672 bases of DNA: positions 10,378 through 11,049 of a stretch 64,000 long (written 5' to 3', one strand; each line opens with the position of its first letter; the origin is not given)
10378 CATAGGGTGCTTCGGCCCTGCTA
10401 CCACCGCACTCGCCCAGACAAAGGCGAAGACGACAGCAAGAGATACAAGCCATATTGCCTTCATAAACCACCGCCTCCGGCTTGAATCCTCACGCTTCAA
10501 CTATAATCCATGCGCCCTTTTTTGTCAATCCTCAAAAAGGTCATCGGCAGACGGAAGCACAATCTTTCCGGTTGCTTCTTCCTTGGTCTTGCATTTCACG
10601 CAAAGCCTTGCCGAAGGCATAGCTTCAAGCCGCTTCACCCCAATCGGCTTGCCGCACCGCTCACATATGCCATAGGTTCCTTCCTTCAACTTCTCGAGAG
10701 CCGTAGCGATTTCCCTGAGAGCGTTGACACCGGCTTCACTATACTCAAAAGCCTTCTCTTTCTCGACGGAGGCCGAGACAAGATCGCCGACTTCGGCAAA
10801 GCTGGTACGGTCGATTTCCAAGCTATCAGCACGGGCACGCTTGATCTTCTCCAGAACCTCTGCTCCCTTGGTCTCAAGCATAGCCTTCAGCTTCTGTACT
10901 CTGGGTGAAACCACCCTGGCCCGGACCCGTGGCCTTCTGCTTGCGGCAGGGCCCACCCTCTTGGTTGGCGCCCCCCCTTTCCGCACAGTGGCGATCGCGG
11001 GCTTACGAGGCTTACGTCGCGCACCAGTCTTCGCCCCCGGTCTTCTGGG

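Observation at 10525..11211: DksA/TraR zinc-finger protein fused to a ~110-aa histone-H1-like polybasic tail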

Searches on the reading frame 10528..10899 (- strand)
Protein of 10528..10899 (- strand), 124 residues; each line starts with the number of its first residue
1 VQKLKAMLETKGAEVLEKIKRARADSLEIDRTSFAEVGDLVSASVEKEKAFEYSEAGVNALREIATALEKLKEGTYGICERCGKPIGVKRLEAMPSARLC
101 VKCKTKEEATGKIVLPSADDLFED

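Call 30: search_protein_representatives(protein=window:10528-10899:-)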
Query: 124 residues. Proteins with E-value up to 0.001 (for the whole library): 19548; up to 1e-10: 488; up to 1e-30: 3. The best 150 are listed.
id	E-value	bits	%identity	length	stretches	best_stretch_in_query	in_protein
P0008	6.6e-59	213.3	85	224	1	1-124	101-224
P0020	2.3e-53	195.4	77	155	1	2-124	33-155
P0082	3.5e-37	143.3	65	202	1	1-109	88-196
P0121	1.6e-25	105.8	51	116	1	2-109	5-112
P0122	1.7e-18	83.2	39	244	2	24-109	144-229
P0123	2.0e-18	82.9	38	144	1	2-117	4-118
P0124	2.9e-18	82.4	44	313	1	7-109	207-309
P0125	2.6e-16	76.1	46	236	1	30-109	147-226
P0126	9.7e-16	74.3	38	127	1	2-110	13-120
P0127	2.1e-15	73.2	46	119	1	2-112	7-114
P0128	3.2e-15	72.6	46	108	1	26-117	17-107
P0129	4.8e-15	72.1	37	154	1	2-106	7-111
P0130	5.3e-15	71.9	36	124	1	2-111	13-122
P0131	5.9e-15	71.8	51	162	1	33-109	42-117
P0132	9.0e-15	71.2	40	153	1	5-113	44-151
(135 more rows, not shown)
